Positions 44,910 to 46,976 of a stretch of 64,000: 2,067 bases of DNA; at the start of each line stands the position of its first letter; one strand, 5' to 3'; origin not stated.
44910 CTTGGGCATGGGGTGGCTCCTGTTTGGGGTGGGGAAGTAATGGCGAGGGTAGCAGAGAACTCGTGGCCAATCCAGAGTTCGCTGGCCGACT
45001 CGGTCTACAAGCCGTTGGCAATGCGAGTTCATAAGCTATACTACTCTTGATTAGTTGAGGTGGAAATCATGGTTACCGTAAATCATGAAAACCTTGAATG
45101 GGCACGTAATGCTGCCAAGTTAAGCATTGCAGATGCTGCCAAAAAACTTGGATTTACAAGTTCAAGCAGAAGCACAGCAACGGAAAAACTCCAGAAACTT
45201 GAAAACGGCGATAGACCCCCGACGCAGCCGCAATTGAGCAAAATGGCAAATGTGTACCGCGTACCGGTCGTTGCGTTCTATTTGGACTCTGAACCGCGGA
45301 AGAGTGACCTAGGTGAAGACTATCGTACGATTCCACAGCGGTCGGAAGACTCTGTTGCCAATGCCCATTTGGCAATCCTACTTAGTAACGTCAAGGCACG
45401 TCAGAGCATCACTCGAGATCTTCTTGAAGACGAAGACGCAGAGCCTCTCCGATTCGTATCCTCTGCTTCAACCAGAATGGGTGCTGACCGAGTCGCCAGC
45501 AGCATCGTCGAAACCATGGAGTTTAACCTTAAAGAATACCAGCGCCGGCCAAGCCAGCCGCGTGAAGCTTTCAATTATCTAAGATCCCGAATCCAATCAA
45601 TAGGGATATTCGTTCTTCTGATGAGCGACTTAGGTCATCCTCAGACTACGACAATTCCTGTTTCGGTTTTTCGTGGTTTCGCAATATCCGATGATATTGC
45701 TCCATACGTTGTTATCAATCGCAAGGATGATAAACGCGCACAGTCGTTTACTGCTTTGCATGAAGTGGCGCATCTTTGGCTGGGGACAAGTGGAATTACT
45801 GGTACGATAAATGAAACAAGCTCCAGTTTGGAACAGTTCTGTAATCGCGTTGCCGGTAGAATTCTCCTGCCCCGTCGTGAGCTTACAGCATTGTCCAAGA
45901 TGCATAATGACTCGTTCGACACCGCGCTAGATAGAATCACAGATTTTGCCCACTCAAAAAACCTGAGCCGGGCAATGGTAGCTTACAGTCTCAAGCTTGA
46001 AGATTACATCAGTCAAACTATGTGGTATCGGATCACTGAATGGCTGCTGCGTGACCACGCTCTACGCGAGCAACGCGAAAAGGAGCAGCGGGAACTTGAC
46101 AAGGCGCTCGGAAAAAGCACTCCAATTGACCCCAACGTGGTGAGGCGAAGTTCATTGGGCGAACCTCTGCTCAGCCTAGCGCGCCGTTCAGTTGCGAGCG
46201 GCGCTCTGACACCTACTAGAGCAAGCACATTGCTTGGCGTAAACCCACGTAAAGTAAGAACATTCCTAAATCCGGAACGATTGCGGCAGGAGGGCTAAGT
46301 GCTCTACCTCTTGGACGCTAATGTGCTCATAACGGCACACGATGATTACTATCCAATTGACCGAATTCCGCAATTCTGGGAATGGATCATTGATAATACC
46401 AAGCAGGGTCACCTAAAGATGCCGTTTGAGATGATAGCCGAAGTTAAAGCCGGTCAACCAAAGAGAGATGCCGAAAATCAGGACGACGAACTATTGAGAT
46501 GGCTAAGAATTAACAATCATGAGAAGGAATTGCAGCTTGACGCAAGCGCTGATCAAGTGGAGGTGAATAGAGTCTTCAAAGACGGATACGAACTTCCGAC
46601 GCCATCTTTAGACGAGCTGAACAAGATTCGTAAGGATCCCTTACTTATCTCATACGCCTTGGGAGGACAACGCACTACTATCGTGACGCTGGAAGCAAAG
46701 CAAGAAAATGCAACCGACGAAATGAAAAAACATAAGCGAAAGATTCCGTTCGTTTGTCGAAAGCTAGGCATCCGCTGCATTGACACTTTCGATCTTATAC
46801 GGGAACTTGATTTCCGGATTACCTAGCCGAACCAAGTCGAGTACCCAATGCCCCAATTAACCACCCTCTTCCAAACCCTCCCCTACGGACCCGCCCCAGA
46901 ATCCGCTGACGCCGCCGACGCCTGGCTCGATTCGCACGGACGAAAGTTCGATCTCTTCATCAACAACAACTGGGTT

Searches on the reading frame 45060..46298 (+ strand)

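Call 81: search_protein_families(library=pfam, proteins=[window:45060-46298:+], max_evalue=0.001)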
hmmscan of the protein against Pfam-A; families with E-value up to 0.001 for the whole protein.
window:45060-46298:+ (412 aa): 3 families
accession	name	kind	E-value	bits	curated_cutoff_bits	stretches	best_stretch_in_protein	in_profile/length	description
PF06114.19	Peptidase_M78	-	2.4e-10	40.7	22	1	210-311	24-122/123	IrrE N-terminal-like domain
PF01381.28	HTH_3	-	8.6e-10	38.9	23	1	12-70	1-52/55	Helix-turn-helix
PF13560.12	HTH_31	-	4.8e-08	33.6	27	1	12-70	6-58/64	Helix-turn-helix domain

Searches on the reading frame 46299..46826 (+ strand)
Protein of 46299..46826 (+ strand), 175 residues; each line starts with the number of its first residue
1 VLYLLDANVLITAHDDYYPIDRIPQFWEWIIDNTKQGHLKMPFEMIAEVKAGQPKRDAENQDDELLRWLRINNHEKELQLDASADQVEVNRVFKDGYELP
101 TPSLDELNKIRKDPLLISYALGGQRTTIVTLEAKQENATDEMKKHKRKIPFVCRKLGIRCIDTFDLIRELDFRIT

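Call 81: search_protein_families(library=pfam, proteins=[window:46299-46826:+], max_evalue=0.001)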
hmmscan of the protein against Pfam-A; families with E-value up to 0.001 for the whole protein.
window:46299-46826:+ (175 aa): 1 family
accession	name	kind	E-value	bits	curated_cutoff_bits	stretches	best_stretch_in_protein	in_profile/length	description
PF14367.12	DUF4411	-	3.6e-29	102.1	23.5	1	3-173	1-158/159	Domain of unknown function (DUF4411)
